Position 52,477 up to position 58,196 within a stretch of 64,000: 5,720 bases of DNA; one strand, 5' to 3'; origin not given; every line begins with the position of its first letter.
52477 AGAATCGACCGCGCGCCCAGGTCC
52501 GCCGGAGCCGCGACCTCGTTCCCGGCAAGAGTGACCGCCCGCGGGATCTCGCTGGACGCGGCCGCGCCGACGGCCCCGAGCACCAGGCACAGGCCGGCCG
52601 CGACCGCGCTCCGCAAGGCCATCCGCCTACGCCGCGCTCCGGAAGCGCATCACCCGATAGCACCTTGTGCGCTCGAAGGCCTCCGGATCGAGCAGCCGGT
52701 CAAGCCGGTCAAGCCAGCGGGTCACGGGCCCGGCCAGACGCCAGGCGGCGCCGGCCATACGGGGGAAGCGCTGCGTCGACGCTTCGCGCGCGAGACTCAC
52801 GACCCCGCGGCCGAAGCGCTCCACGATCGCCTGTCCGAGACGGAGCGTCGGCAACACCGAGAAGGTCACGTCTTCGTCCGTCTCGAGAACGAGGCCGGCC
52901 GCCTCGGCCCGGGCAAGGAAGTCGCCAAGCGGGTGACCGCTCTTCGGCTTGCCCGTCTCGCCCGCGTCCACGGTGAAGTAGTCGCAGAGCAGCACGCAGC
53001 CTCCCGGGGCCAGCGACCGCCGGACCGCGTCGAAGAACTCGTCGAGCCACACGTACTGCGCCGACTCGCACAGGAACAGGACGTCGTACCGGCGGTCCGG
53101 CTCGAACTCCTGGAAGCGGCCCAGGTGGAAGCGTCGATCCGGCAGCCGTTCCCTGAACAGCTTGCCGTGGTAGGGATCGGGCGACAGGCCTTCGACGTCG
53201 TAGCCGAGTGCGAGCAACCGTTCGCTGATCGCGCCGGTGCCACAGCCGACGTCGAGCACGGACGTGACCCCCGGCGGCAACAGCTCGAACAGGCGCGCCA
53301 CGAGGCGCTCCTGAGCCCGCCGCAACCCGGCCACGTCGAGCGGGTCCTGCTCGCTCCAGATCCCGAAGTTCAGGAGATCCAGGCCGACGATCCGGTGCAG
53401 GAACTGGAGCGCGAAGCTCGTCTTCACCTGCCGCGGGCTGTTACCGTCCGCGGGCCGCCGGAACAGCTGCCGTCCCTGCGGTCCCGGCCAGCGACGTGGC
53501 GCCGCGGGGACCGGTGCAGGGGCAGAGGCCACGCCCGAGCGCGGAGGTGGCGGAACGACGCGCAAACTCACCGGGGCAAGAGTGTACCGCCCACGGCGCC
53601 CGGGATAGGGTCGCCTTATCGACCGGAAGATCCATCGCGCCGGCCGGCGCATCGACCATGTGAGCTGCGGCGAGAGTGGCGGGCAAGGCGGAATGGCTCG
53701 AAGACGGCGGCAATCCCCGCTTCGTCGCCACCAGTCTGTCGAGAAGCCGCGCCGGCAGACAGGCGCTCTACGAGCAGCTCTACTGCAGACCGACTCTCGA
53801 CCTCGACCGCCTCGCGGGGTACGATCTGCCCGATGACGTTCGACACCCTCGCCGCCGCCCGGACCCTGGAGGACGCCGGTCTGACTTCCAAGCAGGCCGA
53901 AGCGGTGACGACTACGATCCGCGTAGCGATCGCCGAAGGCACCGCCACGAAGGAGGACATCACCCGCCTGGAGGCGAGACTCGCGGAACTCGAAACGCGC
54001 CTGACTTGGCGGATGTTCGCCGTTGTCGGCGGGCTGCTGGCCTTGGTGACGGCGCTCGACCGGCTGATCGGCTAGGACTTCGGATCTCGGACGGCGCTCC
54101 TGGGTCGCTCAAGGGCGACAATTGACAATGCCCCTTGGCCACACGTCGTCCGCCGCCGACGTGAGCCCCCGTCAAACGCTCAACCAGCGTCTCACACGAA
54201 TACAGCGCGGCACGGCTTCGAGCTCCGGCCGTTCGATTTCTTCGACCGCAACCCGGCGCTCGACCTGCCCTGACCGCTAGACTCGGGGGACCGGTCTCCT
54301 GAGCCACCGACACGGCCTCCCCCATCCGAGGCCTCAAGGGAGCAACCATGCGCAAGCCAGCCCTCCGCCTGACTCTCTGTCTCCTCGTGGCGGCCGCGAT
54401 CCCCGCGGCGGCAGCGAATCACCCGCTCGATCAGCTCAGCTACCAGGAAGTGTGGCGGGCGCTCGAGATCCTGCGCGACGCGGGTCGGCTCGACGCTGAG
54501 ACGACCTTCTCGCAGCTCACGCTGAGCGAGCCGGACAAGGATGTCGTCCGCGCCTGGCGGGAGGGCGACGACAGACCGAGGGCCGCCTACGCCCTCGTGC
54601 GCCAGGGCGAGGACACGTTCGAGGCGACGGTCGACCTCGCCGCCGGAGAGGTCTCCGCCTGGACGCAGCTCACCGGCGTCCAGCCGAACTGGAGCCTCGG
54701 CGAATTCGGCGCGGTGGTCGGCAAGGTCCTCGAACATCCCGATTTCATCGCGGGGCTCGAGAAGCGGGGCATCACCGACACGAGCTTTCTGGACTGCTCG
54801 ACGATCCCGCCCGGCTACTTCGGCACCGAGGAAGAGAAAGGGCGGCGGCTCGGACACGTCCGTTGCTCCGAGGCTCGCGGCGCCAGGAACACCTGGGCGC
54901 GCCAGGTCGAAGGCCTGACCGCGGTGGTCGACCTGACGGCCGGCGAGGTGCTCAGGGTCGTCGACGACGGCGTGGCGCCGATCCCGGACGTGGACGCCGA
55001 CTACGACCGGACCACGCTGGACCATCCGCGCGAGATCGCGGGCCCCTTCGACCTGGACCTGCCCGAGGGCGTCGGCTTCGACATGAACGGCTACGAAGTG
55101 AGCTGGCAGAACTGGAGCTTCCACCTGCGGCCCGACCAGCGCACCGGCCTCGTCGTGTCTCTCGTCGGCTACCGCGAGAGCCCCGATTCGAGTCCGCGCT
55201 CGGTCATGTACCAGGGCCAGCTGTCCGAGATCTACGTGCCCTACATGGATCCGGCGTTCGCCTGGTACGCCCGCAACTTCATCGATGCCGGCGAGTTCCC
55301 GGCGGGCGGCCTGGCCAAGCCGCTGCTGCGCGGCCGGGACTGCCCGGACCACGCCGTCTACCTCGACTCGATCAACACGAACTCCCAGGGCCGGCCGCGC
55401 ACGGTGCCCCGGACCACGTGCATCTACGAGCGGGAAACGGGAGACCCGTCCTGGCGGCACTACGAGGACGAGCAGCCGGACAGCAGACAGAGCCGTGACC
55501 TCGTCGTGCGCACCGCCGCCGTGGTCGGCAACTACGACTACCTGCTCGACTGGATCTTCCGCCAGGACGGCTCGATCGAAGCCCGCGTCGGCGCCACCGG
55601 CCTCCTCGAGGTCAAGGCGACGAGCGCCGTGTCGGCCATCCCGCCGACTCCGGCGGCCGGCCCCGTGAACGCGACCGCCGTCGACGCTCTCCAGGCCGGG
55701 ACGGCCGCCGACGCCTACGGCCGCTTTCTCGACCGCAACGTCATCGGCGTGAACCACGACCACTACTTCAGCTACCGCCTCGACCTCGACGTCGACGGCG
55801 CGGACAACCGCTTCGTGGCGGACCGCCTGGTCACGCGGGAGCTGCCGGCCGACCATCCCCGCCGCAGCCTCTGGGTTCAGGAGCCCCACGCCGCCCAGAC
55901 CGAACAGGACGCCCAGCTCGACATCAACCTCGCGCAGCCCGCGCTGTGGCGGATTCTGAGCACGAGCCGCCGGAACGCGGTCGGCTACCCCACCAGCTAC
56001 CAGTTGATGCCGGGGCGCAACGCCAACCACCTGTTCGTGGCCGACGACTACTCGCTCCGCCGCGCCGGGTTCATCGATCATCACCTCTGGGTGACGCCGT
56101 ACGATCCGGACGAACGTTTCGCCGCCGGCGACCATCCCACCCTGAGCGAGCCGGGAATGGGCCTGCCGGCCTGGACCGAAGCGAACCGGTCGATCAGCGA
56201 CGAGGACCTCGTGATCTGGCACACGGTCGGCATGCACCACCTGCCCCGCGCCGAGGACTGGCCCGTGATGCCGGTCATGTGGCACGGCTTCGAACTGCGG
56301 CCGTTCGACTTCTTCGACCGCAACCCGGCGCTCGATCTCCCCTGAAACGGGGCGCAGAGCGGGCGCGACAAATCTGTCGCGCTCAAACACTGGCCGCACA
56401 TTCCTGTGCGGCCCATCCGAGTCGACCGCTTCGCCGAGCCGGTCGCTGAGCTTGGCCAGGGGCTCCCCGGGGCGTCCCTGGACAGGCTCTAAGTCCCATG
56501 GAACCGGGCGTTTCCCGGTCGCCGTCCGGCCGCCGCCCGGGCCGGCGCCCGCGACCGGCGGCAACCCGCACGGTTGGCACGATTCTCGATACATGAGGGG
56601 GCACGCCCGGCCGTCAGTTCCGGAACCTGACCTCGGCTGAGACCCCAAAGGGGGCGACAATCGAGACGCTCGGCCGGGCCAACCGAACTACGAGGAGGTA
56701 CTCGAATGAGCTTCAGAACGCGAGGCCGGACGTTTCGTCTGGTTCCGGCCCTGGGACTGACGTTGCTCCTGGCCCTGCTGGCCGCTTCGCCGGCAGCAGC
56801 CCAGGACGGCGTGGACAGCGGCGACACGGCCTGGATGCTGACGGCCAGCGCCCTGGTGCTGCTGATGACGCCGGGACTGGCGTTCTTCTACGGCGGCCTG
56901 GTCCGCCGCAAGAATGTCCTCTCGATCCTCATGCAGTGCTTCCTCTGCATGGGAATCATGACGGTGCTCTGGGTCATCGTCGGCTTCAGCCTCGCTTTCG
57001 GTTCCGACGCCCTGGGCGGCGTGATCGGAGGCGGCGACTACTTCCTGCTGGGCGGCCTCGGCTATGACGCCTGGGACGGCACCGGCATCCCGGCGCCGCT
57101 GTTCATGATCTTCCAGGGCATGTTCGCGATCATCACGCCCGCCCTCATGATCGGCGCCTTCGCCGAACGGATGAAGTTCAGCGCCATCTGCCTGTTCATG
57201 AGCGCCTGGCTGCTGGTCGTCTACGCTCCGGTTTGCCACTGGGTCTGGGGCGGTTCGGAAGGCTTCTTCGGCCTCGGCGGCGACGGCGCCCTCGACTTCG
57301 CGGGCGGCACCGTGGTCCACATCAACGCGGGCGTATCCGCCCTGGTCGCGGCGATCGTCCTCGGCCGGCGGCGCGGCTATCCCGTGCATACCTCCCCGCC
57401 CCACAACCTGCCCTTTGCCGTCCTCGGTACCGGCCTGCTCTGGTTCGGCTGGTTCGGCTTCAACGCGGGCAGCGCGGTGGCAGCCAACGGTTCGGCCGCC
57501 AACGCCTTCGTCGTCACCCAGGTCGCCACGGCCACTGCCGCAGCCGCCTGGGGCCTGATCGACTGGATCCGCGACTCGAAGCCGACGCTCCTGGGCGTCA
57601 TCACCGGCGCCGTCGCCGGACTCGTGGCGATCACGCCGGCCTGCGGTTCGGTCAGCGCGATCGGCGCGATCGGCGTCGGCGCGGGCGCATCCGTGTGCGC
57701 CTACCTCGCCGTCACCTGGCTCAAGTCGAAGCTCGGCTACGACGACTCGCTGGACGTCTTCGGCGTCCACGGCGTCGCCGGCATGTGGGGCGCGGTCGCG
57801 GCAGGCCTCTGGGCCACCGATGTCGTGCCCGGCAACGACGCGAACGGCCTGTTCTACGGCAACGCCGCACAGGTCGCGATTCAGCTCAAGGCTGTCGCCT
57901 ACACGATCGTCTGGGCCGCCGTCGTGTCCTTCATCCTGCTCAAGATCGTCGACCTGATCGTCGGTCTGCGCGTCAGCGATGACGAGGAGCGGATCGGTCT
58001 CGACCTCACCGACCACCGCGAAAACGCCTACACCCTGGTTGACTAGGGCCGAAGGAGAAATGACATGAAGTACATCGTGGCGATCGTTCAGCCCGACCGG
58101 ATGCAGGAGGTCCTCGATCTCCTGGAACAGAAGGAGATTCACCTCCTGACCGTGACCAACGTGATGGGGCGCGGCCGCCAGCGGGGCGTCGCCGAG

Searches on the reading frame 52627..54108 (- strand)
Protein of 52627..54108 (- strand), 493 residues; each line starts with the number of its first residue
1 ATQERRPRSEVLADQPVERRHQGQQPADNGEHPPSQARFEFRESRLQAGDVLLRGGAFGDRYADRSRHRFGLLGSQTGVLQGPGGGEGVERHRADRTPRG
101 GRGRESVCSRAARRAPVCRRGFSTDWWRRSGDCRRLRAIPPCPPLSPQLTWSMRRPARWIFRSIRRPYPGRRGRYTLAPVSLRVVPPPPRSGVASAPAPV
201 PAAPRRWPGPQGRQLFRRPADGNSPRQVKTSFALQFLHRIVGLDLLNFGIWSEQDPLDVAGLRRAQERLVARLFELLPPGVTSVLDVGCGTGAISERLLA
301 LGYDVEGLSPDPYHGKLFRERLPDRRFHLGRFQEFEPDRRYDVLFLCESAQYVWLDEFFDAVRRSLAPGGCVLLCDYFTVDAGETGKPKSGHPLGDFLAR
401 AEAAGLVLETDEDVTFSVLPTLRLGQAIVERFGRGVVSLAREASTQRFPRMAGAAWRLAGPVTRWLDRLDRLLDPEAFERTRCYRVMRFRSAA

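Call 54: search_protein_families(library=pfam, proteins=[window:52627-54108:-], max_evalue=0.0001)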
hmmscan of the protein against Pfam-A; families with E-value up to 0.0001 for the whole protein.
window:52627-54108:- (493 aa): 4 families
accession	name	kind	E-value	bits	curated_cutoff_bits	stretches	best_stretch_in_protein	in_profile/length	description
PF13649.12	Methyltransf_25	-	1.4e-10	42.1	27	1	284-370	1-97/97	Methyltransferase domain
PF08241.18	Methyltransf_11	-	1.8e-09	38.5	21.2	1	285-373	1-94/95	Methyltransferase domain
PF13489.12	Methyltransf_23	-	3e-08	34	27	1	265-378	8-120/164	Methyltransferase domain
PF08242.18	Methyltransf_12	-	1.1e-07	33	30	1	285-371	1-97/98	Methyltransferase domain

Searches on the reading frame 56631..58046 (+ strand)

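Call 54: search_protein_families(library=pfam, proteins=[window:56631-58046:+], max_evalue=0.0001)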
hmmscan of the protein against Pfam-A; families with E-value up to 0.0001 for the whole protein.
window:56631-58046:+ (471 aa): 1 family
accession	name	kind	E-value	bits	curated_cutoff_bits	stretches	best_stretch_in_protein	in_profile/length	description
PF00909.26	Ammonium_transp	-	4e-123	411.5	23.2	1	67-467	1-399/399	Ammonium Transporter Family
